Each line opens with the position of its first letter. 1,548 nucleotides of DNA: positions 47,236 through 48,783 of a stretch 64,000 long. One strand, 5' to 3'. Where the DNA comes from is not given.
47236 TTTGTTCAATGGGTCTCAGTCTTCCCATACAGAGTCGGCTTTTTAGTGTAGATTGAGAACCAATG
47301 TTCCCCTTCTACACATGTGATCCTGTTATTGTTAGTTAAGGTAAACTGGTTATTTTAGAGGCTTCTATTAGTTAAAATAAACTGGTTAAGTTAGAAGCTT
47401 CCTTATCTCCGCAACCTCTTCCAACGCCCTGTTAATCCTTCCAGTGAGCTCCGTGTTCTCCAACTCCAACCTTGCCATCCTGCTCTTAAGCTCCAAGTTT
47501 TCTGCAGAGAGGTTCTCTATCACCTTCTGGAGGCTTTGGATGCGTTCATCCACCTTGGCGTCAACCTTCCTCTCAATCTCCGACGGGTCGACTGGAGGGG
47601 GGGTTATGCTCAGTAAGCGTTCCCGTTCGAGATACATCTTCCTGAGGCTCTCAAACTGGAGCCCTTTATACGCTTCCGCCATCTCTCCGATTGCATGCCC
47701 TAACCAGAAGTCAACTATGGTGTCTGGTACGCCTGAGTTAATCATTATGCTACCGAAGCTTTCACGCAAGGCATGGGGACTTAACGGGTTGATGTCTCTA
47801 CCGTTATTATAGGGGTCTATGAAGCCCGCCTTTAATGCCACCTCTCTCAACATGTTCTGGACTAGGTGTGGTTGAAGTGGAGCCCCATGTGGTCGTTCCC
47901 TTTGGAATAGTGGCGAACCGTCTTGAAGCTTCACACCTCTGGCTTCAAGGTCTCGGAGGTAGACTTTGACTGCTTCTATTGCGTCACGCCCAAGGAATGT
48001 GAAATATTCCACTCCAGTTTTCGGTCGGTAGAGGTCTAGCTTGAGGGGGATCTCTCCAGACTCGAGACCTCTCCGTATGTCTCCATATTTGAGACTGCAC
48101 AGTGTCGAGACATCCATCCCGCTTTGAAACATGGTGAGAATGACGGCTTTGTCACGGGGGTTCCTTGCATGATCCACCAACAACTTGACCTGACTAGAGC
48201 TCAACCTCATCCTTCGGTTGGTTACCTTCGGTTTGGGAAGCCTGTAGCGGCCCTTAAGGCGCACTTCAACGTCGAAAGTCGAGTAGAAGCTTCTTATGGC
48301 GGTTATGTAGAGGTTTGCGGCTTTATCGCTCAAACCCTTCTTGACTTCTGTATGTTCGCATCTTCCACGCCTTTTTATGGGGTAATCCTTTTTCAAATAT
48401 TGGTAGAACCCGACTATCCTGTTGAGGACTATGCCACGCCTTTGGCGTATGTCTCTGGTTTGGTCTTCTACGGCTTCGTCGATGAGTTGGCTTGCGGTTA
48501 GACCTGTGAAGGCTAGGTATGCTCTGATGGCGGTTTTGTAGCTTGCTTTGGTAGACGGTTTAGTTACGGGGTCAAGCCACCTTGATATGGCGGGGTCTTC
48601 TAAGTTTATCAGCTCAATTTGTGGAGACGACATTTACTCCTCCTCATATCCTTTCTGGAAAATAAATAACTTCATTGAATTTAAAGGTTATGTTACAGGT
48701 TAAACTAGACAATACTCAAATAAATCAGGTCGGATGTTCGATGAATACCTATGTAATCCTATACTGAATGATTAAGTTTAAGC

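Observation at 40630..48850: Integrated plasmid/virus-like element with primase, P-loop NTPase, intact integrase and a ThyA-like cargo gene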

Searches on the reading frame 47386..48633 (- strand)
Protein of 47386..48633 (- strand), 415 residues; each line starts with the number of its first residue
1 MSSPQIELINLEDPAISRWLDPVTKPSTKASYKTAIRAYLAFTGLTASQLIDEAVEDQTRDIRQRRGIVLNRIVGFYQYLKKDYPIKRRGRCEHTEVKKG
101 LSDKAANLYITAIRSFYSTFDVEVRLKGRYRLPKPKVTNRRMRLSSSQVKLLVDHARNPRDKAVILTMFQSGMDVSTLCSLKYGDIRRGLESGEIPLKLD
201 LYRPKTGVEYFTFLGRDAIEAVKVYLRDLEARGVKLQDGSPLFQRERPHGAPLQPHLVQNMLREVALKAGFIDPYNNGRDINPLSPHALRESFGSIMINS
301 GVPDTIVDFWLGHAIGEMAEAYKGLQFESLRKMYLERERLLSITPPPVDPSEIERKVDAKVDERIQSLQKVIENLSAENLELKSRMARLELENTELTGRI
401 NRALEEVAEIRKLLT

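Call 8: search_protein_families(library=pfam, max_evalue=0.01, proteins=[window:47386-48633:-])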
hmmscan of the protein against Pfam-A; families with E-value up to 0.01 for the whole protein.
window:47386-48633:- (415 aa): 1 family
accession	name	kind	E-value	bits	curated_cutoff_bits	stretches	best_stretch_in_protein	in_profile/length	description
PF00589.27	Phage_integrase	-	3e-18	66.6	27.1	1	143-326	2-169/172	Phage integrase family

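Call 9: search_protein_families(library=phrogs, max_evalue=0.01, proteins=[window:47386-48633:-])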
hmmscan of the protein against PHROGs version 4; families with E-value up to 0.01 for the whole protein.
window:47386-48633:- (415 aa): 2 families
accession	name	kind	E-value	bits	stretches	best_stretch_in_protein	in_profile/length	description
phrog_1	-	integration and excision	8.3e-21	75.9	1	18-376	172-486/611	integrase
phrog_216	-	integration and excision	4.3e-15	56.6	1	143-337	55-236/301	integrase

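Call 12: find_encoding_contigs(protein=window:47386-48633:-, flank=10000, max_places=6)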
Protein window:47386-48633:- (415 aa): no gene with exactly this product is on record in the collection.

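Call 20: find_related_loci(query=window:47386-48633:-, collection=viral_contigs, flank=10000)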
Query window:47386-48633:- (415 aa) in viral_contigs; peptide patterns used: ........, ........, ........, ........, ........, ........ (x = any residue, [..] = any of these).
16 stretches matched a pattern; 1 encode a relative of the query (tblastn E <= 1e-3); 1 distinct loci.
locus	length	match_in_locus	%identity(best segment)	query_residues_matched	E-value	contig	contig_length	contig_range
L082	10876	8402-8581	38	353-409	3e-6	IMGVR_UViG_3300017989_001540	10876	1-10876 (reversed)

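Call 29: find_homologous_proteins(query=window:47386-48633:-, max_evalue=1e-10)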
Query window:47386-48633:- (415 aa): 498 proteins with E <= 1e-10 among 8000 candidates; the best 120 are listed.
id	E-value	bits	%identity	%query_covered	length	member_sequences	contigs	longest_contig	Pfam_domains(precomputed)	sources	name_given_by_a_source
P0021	2.8e-271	917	100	100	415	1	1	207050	PF00589.28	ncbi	ncbi:MAG: tyrosine-type recombinase/integrase [Candidatus Bathyarchaeia archaeon]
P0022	1.7e-176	605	67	93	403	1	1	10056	PF00589.28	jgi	-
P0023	3.3e-165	568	62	95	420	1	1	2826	PF00589.28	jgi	jgi:integrase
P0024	2.3e-162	558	63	93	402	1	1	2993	PF00589.28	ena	-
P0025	4.8e-161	554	62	93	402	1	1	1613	PF00589.28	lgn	-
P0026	4.7e-160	551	60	97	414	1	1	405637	PF00589.28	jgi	-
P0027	2.4e-159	549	60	97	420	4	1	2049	PF00589.28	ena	-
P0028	4.2e-159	548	58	98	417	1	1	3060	PF00589.28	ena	-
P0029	2.2e-157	542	59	96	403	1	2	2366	PF00589.28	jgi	-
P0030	8.0e-157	540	59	96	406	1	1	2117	PF00589.28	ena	-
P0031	1.6e-156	539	59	97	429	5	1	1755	PF00589.28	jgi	-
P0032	4.1e-156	538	58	98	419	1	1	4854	PF00589.28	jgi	jgi:integrase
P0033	9.0e-156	537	59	96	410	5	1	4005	PF00589.28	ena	-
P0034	1.1e-155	536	58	98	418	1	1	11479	PF00589.28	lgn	-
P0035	1.5e-155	536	59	97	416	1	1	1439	PF00589.28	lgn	-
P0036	9.4e-155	533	56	98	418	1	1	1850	PF00589.28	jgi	-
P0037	9.8e-155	533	58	94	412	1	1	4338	PF00589.28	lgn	-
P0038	1.0e-154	533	57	100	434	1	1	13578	PF00589.28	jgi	jgi:integrase/recombinase XerD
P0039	1.3e-154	533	58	96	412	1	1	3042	PF00589.28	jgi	-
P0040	1.7e-154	533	58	98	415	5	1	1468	PF00589.28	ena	-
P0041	2.0e-154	532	58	97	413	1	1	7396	PF00589.28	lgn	-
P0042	3.1e-154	532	60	98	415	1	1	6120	PF00589.28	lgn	-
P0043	3.7e-154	531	62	92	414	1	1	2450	PF00589.28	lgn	-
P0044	5.1e-154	531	57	98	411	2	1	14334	PF00589.28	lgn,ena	-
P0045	1.0e-153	530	58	97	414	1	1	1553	PF00589.28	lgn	-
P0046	1.3e-153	530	56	98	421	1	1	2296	PF00589.28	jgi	jgi:integrase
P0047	2.1e-153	529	59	96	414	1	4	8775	PF00589.28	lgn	-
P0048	1.4e-152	526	60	97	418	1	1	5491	PF00589.28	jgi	-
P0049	1.5e-152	526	61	95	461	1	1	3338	PF00589.28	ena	-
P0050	1.8e-152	526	58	96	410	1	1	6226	PF00589.28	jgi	-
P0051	2.0e-152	526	56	98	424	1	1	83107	PF00589.28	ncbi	-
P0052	2.1e-152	526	57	97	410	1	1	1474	PF00589.28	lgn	-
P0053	2.3e-152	526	58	98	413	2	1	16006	PF00589.28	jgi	jgi:site-specific recombinase XerD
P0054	3.2e-152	525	58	97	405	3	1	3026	PF00589.28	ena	-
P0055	4.0e-152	525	58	98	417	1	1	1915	PF00589.28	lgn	-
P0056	9.3e-152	524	58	98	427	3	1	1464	PF00589.28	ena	-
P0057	4.1e-151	521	58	98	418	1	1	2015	PF00589.28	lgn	-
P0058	5.8e-151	521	57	95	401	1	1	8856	PF00589.28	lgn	-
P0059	7.6e-151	521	58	98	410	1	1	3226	PF00589.28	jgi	-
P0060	1.0e-150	520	57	98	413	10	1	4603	PF00589.28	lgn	-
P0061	1.1e-150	520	60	94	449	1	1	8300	PF00589.28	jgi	-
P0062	1.2e-150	520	58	96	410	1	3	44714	PF00589.28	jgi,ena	-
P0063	1.2e-150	520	61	93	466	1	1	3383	PF00589.28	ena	-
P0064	1.4e-150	520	58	98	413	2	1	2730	PF00589.28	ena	-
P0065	1.5e-150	520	57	96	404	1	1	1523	PF00589.28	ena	-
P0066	3.3e-150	518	57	98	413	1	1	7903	PF00589.28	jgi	-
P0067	3.4e-150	518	57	96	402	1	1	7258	PF00589.28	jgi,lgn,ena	-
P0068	3.9e-150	518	57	98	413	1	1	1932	PF00589.28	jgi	jgi:site-specific recombinase XerD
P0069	4.8e-150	518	56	97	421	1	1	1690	PF00589.28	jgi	-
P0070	5.0e-150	518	56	96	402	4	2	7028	PF00589.28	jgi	-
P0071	6.6e-150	517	56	96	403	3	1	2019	PF00589.28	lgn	-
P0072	7.4e-150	517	56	97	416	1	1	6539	PF00589.28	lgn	-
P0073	7.9e-150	517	57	98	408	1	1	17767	PF00589.28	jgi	jgi:site-specific recombinase XerD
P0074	1.2e-149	517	57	98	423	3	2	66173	PF00589.28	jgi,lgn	jgi:integrase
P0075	1.9e-149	516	55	98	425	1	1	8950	PF00589.28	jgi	-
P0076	3.7e-149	515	56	95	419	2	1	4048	PF00589.28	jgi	jgi:integrase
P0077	5.3e-149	514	58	98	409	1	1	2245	PF00589.28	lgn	-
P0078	6.0e-149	514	57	96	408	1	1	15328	PF00589.28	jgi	-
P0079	7.2e-149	514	57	95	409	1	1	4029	PF00589.28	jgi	jgi:site-specific recombinase XerD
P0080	7.6e-149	514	57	94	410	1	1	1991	PF00589.28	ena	-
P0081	9.4e-149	514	57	98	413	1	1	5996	PF00589.28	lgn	-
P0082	2.3e-148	512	57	93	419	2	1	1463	PF00589.28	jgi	-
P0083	3.9e-148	512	58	96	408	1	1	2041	PF00589.28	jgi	jgi:site-specific recombinase XerD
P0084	6.4e-148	511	58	94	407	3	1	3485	PF00589.28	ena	-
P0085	8.4e-148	511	57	96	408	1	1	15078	PF00589.28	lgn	-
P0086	1.0e-147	510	56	97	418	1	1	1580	PF20878.3,PF00589.28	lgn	-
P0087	1.2e-147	510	54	99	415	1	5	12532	PF00589.28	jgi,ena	-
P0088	1.9e-147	509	57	98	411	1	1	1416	PF00589.28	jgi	jgi:site-specific recombinase XerD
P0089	2.5e-147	509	57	96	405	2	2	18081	PF00589.28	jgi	jgi:site-specific recombinase XerD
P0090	3.0e-147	509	54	99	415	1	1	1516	PF00589.28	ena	-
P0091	6.8e-147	508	57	96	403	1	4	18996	PF00589.28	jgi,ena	jgi:site-specific recombinase XerD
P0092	4.7e-146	505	58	92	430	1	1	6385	PF00589.28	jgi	-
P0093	7.3e-146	504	57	93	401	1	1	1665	PF00589.28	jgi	jgi:site-specific recombinase XerD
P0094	1.0e-145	504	56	97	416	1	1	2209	PF00589.28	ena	-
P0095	1.3e-145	503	56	99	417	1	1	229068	PF00589.28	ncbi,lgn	-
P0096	1.8e-145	503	54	97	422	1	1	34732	PF00589.28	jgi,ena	-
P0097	2.1e-145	503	56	97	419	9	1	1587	PF00589.28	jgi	-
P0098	2.3e-145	503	55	97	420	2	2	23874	PF00589.28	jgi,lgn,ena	-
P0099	2.5e-145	502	55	97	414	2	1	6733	PF00589.28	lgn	-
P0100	2.6e-145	502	57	93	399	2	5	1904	PF00589.28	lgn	-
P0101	2.6e-145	502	55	95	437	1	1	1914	PF00589.28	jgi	jgi:integrase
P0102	3.3e-145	502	56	96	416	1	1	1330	PF00589.28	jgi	jgi:integrase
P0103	4.3e-145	502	56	96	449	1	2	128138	PF00589.28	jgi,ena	-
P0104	5.5e-145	501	58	96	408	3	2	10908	PF00589.28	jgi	jgi:site-specific recombinase XerD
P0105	8.0e-145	501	56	97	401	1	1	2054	PF00589.28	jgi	jgi:integrase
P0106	8.5e-145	501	55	94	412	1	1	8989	PF00589.28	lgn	-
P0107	9.6e-145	500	56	98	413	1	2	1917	PF00589.28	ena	-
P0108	1.3e-144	500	53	98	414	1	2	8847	PF00589.28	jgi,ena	-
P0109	1.3e-144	500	55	99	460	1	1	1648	PF00589.28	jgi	-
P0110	1.4e-144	500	56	99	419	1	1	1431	PF00589.28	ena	-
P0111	1.9e-144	499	56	99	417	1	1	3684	PF00589.28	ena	-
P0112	2.0e-144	499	54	99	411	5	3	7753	PF00589.28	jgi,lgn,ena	-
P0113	2.1e-144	499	58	93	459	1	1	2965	PF00589.28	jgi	-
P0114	2.3e-144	499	57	98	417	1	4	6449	PF00589.28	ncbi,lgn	-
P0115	2.4e-144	499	56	100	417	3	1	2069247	PF00589.28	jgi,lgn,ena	-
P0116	2.5e-144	499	56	99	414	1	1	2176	PF00589.28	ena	-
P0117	2.6e-144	499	54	99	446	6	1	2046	PF00589.28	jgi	-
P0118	2.6e-144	499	55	95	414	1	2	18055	PF00589.28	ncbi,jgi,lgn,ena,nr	ncbi:MAG: tyrosine-type recombinase/integrase [Candidatus Bathyarchaeota archaeon]|nr:tyrosine-type 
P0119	3.6e-144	499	55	99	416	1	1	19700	PF00589.28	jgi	-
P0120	4.8e-144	498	55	99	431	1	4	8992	PF00589.28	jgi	jgi:integrase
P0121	5.7e-144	498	51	100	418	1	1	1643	PF00589.28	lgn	-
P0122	5.9e-144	498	55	97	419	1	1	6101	PF00589.28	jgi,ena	-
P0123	6.3e-144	498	56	99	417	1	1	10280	PF00589.28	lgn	-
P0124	7.1e-144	498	57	96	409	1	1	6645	PF00589.28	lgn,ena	-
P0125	2.0e-143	496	55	99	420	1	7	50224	PF00589.28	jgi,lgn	-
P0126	3.3e-143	495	55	95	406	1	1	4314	PF00589.28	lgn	-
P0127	5.2e-143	495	57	98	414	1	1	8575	PF00589.28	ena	-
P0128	5.5e-143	495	56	99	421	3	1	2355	PF00589.28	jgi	jgi:site-specific recombinase XerD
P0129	9.4e-143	494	54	97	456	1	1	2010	PF00589.28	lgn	-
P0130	1.0e-142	494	56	99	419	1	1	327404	PF00589.28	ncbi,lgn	-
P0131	1.0e-142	494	56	91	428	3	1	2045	PF00589.28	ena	-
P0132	1.9e-142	493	55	97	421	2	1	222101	PF00589.28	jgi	-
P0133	2.0e-142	493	54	92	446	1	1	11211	PF00589.28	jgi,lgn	-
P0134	2.0e-142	493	56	99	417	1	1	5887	PF00589.28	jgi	jgi:site-specific recombinase XerD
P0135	2.2e-142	493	55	94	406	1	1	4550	PF00589.28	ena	-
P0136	3.7e-142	492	53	97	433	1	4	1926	PF00589.28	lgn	-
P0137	5.3e-142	491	56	93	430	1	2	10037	PF00589.28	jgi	jgi:integrase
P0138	6.7e-142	491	54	97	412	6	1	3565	PF00589.28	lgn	-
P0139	7.7e-142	491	55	96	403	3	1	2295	PF00589.28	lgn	-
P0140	7.8e-142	491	55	93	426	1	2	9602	PF00589.28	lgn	-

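Call 30: find_encoding_contigs(protein=P0026, flank=10000, max_places=2)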
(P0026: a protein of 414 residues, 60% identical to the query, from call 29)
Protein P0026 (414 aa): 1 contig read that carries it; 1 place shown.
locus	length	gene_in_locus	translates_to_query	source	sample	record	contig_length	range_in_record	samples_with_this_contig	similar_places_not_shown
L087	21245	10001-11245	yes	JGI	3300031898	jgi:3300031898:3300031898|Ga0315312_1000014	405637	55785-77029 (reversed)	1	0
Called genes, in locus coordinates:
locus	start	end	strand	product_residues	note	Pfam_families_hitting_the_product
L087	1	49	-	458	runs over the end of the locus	PF02878:PGM_PMM_I, PF02879:PGM_PMM_II, PF02880:PGM_PMM_III, PF00408:PGM_PMM_IV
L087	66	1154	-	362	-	PF00483:NTP_transferase, PF12804:NTP_transf_3 (weak), PF24894:Hexapep_GlmU (faint), PF25084:LbH_EIF2B, PF25087:GMPPB_C, PF00132:Hexapep (weak)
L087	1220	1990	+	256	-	PF02633:Creatininase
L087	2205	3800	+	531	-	PF00795:CN_hydrolase, PF02540:NAD_synthase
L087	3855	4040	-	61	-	-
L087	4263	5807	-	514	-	PF00117:GATase, PF07722:Peptidase_C26, PF02540:NAD_synthase, PF01171:ATP_bind_3, PF01507:PAPS_reduct (weak), PF02568:ThiI (faint), PF06508:QueC (weak), PF00958:GMP_synt_C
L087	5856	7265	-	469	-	PF03951:Gln-synt_N, PF00120:Gln-synt_C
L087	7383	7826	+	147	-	PF13404:HTH_AsnC-type, PF13412:HTH_24, PF01037:AsnC_trans_reg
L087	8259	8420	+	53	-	-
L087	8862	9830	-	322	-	PF00037:Fer4 (weak), PF12837:Fer4_6 (faint), PF13187:Fer4_9 (weak), PF14697:Fer4_21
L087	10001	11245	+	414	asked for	PF00589:Phage_integrase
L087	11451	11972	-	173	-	PF01105:EMP24_GP25L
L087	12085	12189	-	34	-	-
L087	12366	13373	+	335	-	PF05598:DUF772 (weak), PF01609:DDE_Tnp_1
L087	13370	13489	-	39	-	-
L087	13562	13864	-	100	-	-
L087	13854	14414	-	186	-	-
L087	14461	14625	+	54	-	-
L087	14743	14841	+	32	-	-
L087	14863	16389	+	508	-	-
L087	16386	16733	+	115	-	-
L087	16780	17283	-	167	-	PF01391:Collagen (weak)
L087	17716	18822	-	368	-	PF00801:PKD, PF18911:PKD_4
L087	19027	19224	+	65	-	-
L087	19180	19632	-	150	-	-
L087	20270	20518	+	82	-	-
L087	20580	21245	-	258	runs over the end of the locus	PF00149:Metallophos, PF12850:Metallophos_2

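Call 31: find_encoding_contigs(protein=P0115, flank=10000, max_places=2)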
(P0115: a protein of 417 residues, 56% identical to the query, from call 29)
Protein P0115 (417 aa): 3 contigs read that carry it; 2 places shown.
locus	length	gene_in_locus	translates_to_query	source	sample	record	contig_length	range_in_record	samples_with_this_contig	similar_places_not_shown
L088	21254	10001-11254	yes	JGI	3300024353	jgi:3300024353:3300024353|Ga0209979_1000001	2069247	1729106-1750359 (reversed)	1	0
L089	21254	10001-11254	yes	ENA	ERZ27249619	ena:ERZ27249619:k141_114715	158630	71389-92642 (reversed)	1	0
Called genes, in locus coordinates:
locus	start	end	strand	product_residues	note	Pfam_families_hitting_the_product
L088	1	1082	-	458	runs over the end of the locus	PF03598:CdhC, PF19436:ACS_CODH_B_C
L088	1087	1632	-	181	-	PF02552:CO_dh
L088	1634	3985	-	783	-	PF03063:Prismane, PF13237:Fer4_10 (faint), PF03063:Prismane, PF13183:Fer4_8 (faint), PF12838:Fer4_7 (weak), PF13187:Fer4_9 (weak)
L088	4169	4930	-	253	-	PF01656:CbiA, PF06564:CBP_BcsQ (faint), PF13614:AAA_31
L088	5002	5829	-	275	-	PF10609:ParA (weak), PF00142:Fer4_NifH (faint), PF01656:CbiA, PF02374:ArsA_ATPase, PF13614:AAA_31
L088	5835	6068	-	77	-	-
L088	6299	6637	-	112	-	-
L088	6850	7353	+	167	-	PF12802:MarR_2 (faint), PF13404:HTH_AsnC-type, PF13412:HTH_24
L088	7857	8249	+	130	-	PF06966:DUF1295 (weak), PF04191:PEMT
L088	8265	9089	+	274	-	PF05187:Fer4_ETF_QO (faint), PF14697:Fer4_21 (faint), PF00037:Fer4 (weak), PF12837:Fer4_6 (weak), PF12838:Fer4_7 (weak), PF13187:Fer4_9 (weak), PF04191:PEMT (weak), PF04140:ICMT (weak), +1 more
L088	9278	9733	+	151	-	PF00583:Acetyltransf_1, PF13673:Acetyltransf_10, PF13508:Acetyltransf_7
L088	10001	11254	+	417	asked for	PF00589:Phage_integrase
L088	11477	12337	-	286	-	-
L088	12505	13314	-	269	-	PF07411:DUF1508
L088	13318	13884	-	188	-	-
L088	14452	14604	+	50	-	-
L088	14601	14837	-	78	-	-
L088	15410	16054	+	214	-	PF02607:B12-binding_2, PF02310:B12-binding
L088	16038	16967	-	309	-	PF02007:MtrH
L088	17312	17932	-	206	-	-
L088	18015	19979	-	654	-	PF16177:ACAS_N, PF00501:AMP-binding, PF13193:AMP-binding_C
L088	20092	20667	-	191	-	PF01184:Gpr1_Fun34_YaaH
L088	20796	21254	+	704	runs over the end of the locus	PF03030:H_PPase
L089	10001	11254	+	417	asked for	PF00589:Phage_integrase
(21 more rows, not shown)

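Call 32: find_encoding_contigs(protein=P0022, flank=10000, max_places=2)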
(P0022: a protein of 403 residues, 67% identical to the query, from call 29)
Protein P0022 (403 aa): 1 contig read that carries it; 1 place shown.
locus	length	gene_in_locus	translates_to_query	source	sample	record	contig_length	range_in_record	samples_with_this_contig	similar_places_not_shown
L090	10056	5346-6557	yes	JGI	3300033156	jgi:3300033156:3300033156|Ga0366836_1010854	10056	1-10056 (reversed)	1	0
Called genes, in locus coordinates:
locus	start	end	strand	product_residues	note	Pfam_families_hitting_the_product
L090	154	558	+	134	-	PF00293:NUDIX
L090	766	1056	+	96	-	-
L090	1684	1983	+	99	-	PF08734:GYD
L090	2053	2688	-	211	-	PF01174:SNO, PF07685:GATase_3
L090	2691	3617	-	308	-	PF01680:SOR_SNZ, PF05690:ThiG (weak)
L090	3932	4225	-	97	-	-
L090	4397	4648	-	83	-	-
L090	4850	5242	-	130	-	-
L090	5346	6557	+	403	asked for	PF00589:Phage_integrase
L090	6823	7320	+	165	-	PF01850:PIN (weak)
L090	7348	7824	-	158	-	-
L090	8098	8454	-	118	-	-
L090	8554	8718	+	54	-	PF04014:MazE_antitoxin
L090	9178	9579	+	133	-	PF02661:Fic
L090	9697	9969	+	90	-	PF11950:DUF3467 (weak)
